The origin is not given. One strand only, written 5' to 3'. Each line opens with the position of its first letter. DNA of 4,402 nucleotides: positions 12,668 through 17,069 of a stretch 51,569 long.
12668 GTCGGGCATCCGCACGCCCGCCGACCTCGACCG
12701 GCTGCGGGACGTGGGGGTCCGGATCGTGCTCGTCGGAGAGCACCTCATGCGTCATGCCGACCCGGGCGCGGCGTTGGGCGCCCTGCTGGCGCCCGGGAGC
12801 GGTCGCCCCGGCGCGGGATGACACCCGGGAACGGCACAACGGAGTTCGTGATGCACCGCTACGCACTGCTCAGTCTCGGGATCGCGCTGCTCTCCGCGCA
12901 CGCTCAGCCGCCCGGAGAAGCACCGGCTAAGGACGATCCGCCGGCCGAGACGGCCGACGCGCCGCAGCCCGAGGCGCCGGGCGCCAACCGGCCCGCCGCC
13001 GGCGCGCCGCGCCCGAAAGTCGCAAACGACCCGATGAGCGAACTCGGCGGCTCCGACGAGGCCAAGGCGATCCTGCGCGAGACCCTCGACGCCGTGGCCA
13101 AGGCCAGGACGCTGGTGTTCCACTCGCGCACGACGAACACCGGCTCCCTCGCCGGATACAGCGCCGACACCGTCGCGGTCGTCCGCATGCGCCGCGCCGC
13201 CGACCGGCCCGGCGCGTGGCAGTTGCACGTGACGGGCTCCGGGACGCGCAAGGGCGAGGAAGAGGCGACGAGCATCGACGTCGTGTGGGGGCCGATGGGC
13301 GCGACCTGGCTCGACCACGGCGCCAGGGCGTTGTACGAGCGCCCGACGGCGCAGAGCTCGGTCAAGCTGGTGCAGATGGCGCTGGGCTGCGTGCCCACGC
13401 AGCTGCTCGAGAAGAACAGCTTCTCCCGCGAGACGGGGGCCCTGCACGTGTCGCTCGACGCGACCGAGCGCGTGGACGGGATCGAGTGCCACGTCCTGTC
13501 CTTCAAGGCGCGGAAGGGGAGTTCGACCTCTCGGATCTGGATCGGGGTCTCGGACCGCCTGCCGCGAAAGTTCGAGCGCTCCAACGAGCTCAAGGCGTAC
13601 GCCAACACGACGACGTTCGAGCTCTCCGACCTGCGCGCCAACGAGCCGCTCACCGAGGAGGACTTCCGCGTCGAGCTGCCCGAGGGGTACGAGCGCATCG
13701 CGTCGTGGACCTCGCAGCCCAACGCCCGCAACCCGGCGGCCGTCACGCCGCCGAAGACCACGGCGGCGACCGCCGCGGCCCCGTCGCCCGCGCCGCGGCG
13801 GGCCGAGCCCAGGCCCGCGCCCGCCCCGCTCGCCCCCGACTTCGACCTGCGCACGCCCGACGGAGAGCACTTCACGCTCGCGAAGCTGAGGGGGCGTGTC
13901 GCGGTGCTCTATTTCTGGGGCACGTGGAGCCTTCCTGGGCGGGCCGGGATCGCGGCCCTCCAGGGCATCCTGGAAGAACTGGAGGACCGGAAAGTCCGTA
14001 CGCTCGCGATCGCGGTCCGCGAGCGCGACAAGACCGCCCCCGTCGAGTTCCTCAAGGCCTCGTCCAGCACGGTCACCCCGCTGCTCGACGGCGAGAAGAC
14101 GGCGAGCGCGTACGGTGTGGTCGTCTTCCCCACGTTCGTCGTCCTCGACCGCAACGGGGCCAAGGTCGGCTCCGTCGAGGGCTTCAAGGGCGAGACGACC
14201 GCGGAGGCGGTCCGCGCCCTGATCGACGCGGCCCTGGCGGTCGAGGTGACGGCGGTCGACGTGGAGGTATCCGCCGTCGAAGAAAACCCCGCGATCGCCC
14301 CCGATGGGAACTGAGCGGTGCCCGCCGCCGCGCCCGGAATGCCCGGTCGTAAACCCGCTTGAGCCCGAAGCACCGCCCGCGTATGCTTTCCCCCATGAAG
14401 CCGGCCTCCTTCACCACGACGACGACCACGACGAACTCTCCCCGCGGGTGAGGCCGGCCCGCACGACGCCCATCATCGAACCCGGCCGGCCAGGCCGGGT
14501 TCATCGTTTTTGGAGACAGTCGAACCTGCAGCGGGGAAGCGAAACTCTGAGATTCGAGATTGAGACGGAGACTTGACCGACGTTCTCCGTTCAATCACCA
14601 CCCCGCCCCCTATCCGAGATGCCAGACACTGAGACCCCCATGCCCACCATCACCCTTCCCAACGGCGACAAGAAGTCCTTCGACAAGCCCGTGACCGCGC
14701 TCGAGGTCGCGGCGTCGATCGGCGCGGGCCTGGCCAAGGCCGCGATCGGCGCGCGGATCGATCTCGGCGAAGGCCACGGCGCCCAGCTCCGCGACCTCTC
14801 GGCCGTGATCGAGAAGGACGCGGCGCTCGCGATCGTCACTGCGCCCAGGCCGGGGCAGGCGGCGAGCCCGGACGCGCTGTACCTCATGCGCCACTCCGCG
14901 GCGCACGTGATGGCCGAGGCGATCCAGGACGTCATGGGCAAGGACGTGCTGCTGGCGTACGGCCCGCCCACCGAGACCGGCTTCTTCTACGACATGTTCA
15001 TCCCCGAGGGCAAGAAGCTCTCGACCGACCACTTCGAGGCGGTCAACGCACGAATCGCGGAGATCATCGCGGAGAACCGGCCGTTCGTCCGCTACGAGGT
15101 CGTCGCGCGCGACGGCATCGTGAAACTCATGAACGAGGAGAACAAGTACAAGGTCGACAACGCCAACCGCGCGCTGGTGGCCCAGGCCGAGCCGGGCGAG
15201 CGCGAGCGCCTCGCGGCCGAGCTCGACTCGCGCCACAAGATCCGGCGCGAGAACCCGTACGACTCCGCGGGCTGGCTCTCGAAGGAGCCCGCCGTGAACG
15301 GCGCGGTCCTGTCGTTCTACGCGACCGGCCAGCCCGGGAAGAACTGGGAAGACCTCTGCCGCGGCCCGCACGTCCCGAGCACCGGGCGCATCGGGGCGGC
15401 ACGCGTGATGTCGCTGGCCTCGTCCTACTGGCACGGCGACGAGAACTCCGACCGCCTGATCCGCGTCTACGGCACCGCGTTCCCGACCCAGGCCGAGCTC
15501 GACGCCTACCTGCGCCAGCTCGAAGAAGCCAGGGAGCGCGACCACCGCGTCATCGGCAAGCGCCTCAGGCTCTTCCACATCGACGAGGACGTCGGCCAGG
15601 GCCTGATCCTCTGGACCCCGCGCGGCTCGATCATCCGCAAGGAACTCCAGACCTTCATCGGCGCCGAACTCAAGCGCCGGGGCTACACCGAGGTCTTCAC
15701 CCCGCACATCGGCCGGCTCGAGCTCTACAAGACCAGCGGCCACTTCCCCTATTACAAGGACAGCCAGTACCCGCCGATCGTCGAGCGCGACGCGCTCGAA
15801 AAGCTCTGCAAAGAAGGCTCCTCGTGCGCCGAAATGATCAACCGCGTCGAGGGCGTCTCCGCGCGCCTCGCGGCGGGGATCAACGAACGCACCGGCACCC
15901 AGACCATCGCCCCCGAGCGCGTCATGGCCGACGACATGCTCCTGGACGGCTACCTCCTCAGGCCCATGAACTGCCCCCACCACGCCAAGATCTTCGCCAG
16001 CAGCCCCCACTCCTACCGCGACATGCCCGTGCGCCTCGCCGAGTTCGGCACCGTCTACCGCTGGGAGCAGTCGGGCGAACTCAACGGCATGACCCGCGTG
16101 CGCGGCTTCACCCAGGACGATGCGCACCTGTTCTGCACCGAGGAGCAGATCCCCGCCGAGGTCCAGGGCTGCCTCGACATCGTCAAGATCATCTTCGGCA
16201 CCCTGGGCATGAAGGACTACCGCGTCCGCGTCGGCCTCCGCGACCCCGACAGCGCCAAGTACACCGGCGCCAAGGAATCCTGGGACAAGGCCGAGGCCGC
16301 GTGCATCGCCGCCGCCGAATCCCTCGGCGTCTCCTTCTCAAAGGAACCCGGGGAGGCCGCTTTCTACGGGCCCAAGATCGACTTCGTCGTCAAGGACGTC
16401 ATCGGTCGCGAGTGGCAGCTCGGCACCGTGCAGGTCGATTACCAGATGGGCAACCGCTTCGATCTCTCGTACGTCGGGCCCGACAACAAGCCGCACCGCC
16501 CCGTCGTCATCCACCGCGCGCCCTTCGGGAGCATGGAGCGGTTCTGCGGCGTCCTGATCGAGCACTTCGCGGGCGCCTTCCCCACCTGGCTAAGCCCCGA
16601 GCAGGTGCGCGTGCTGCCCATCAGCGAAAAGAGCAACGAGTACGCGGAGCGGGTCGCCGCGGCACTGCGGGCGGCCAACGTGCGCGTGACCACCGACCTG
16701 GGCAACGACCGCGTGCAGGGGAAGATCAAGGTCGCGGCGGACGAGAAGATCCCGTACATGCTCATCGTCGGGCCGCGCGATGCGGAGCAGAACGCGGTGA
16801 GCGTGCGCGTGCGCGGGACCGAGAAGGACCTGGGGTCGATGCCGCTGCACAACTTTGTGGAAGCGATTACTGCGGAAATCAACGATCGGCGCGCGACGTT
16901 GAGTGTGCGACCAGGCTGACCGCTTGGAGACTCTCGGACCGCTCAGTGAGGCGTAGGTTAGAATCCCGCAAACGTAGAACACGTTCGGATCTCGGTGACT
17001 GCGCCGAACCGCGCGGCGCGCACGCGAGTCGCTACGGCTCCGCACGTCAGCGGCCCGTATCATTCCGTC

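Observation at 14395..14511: Thr-codon leader peptide plus terminator hairpin upstream of thrS: candidate ribosome-mediated attenuator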

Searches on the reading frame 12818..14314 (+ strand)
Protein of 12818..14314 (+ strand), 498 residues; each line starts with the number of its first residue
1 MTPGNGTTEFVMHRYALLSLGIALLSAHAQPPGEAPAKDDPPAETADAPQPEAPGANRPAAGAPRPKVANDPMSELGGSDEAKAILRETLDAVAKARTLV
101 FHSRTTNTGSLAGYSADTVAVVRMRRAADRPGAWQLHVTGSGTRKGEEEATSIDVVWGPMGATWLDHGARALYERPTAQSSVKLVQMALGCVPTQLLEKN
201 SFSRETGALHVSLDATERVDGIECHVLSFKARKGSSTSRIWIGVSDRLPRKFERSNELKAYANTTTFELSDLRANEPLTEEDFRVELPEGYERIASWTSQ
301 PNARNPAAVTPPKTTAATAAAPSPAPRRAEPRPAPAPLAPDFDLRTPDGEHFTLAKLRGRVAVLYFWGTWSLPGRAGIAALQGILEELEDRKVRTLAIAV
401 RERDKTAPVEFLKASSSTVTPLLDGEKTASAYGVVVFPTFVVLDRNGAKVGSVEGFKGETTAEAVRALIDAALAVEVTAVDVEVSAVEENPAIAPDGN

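Call 7: search_protein_families(library=pfam, proteins=[window:12818-14314:+])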
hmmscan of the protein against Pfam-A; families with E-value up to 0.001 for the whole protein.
window:12818-14314:+ (498 aa): 4 families
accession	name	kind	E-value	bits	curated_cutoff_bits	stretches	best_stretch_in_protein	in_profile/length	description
PF00578.27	AhpC-TSA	-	6e-13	49.3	26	1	339-447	5-119/124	AhpC/TSA family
PF08534.16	Redoxin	-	1.6e-08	34.9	26.6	1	339-450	6-128/148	Redoxin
PF09865.15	DUF2092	-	1.8e-07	31.2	21.2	1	216-294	132-209/212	Predicted periplasmic protein (DUF2092)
PF13905.12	Thioredoxin_8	-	0.00094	19.9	27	0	359-447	1-92/94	Thioredoxin-like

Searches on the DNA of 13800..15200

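Call 5: search_rna_families(source=window, start=13800, end=15200, threshold=evalue, max_evalue=10)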
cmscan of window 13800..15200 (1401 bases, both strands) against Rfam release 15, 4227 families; matches with E-value up to 10: 5.
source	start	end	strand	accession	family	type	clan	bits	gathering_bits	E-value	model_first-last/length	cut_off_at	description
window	14201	14274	+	RF03207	mir-3960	Gene; miRNA;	-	21.8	73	2.9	1-73/73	no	mir-3960 microRNA precursor family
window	14741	14831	-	RF03878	mir-B6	Gene; miRNA;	-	21.8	89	5.3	1-83/83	no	mir-B6 microRNA precursor family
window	14531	14606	-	RF01280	snoR14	Gene; snRNA; snoRNA; CD-box;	CL00076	18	40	2.5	1-84/84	no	Small nucleolar RNA snoR14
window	13932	14012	-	RF01518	pRNA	Gene;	-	15.5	34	7.6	1-90/90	no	NoRC associated RNA, pRNA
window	14472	14556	-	RF02345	ar15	Gene; sRNA;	CL00108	14.1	40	7.8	1-112/112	no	Alphaproteobacterial ar15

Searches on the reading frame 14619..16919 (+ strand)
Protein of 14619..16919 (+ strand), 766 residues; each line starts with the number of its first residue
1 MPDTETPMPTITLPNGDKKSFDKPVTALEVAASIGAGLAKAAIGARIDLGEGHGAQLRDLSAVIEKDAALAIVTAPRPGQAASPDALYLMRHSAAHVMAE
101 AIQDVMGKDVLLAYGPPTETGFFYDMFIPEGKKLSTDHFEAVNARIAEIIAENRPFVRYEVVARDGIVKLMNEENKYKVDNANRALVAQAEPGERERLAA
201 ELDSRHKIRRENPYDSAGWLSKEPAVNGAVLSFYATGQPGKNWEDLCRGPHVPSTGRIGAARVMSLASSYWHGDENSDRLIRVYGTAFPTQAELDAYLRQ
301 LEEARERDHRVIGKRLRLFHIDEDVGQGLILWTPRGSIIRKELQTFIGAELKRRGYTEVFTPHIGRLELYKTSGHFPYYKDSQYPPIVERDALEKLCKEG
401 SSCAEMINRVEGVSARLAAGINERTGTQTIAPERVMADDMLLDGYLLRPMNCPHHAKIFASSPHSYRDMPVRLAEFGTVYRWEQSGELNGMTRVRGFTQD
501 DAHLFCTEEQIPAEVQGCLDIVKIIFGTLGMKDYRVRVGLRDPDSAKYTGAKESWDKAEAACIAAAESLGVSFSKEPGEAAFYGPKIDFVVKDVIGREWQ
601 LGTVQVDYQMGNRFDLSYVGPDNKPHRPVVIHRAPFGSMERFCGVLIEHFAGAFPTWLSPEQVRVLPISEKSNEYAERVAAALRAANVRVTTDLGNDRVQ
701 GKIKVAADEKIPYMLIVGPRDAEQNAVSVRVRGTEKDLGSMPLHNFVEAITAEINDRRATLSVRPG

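Call 7: search_protein_families(library=pfam, proteins=[window:14619-16919:+])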
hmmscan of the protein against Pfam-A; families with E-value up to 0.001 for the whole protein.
window:14619-16919:+ (766 aa): 4 families
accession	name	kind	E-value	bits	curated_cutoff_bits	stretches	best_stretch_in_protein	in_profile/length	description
PF00587.30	tRNA-synt_2b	-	4.7e-40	138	29.3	1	443-650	9-179/179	tRNA synthetase class II core domain (G, H, P, S and T)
PF03129.25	HGTP_anticodon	-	1.8e-19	70.1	21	1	662-752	1-93/94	Anticodon binding domain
PF02824.27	TGS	-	1.4e-09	38.3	22.2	1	10-74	2-60/60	TGS domain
PF07973.19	tRNA_SAD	-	2.4e-09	37.5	24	1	242-284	9-44/44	Threonyl and Alanyl tRNA synthetase second additional domain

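Call 8: find_related_loci(query=window:14640-16916:+, collection=genome_contigs, flank=3000)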
Query window:14640-16916:+ (759 aa) in genome_contigs; peptide patterns used: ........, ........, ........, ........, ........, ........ (x = any residue, [..] = any of these).
395 stretches matched a pattern; 366 encode a relative of the query (tblastn E <= 1e-3); the best 80 are kept; 80 distinct loci.
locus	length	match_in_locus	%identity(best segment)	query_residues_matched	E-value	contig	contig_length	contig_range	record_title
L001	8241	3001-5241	78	1-758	0e+0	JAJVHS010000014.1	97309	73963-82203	MAG: Phycisphaerales bacterium isolate Bin_122_1R c_000000001001, whole genome shotgun sequence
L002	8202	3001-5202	80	1-758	0e+0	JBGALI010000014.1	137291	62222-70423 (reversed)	MAG: Phycisphaerales bacterium isolate MAG_AAO_H125.64 AAOH125-64_opera_contig_537, whole genome shotgun sequence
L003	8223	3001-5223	78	1-758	0e+0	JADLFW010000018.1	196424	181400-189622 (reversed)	MAG: Phycisphaerales bacterium isolate SJ401 c_000000579633, whole genome shotgun sequence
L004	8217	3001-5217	78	1-758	0e+0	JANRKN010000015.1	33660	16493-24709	MAG: Planctomycetota bacterium isolate bins.49 k141_1456260, whole genome shotgun sequence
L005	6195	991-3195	78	1-758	0e+0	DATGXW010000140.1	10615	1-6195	MAG TPA_asm: Phycisphaerales bacterium isolate SMAG_U10619 k141_283336, whole genome shotgun sequence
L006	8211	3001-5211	78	1-758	0e+0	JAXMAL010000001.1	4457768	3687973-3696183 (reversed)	MAG: Phycisphaerales bacterium isolate STL-PLA9 C1.90.fa-1, whole genome shotgun sequence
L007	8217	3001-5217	76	1-758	0e+0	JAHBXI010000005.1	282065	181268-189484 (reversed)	MAG: Phycisphaeraceae bacterium isolate ACE_PLA10 PLA10_5, whole genome shotgun sequence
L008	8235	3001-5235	76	1-758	0e+0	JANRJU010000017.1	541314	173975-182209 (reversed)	MAG: Planctomycetota bacterium isolate bins.190 k141_4803988, whole genome shotgun sequence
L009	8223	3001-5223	77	1-758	0e+0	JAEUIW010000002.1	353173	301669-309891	MAG: Phycisphaerae bacterium isolate new MAG-53 NODE_2_length_353173_cov_8.952783, whole genome shotgun sequence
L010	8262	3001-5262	77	1-758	0e+0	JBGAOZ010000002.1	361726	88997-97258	MAG: Phycisphaerales bacterium isolate MAG_AAO_H125.32 AAOH125-32_opera_contig_123, whole genome shotgun sequence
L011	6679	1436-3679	76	3-758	0e+0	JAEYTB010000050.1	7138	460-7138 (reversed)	MAG: Planctomycetota bacterium isolate OH_CBlB_117 k127_3589595, whole genome shotgun sequence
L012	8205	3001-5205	75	1-758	0e+0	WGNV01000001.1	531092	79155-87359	MAG: Tepidisphaera sp. isolate RI_211 c_000000095312, whole genome shotgun sequence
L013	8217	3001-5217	76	1-756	0e+0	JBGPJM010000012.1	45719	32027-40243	MAG: Phycisphaerae bacterium isolate OBJ_0618_7090110_309 k141_4850659_length_45719_cov_15.2718, whole genome shotgun se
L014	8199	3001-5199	77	1-758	0e+0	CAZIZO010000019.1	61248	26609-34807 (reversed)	MAG TPA_asm: uncultured Phycisphaeraceae bacterium isolate binchicken_co130_95 genome assembly, contig: NODE_778_length_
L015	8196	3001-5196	76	1-758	0e+0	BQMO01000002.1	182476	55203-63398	MAG: Phycisphaerae bacterium HBSAPP03 DNA, sequence02, whole genome shotgun sequence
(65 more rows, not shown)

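Call 44: find_encoding_contigs(protein=window:14640-16919:+, flank=1500, max_places=6)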
Protein window:14640-16919:+ (759 aa): no gene with exactly this product is on record in the collection.

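Call 45: find_encoding_contigs(protein=window:14619-16919:+, flank=1500, max_places=6)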
Protein window:14619-16919:+ (766 aa): no gene with exactly this product is on record in the collection.

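Call 67: find_related_loci(query=window:14640-16916:+, collection=metagenome_contigs, flank=1200)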
Query window:14640-16916:+ (759 aa) in metagenome_contigs; peptide patterns used: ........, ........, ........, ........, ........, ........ (x = any residue, [..] = any of these).
240 stretches matched a pattern; 198 encode a relative of the query (tblastn E <= 1e-3); the best 80 are kept; 80 distinct loci.
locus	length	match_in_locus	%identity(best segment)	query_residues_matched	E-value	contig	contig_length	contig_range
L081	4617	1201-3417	82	1-758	0e+0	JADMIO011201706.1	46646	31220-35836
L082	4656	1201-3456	81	1-758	0e+0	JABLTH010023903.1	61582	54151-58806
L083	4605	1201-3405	75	1-758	0e+0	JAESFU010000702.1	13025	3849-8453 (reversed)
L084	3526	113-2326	76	1-759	0e+0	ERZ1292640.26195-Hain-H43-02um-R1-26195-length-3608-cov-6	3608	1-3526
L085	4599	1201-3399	77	1-758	0e+0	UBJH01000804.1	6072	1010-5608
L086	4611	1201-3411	76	1-758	0e+0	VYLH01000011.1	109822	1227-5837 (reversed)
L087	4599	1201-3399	76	1-758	0e+0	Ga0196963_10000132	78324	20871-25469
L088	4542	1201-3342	76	1-758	0e+0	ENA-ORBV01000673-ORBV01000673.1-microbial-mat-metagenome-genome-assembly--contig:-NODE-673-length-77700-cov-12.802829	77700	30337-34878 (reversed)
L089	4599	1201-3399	77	1-758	0e+0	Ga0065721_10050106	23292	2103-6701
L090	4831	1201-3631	76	1-758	0e+0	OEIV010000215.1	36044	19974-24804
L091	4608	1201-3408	74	1-758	0e+0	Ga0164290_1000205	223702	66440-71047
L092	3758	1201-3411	74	1-758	0e+0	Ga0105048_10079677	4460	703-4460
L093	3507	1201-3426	75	1-758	0e+0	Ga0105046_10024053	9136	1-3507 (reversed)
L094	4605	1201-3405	74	1-758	0e+0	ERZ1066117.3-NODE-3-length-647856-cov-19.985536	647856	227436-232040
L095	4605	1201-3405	75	1-758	0e+0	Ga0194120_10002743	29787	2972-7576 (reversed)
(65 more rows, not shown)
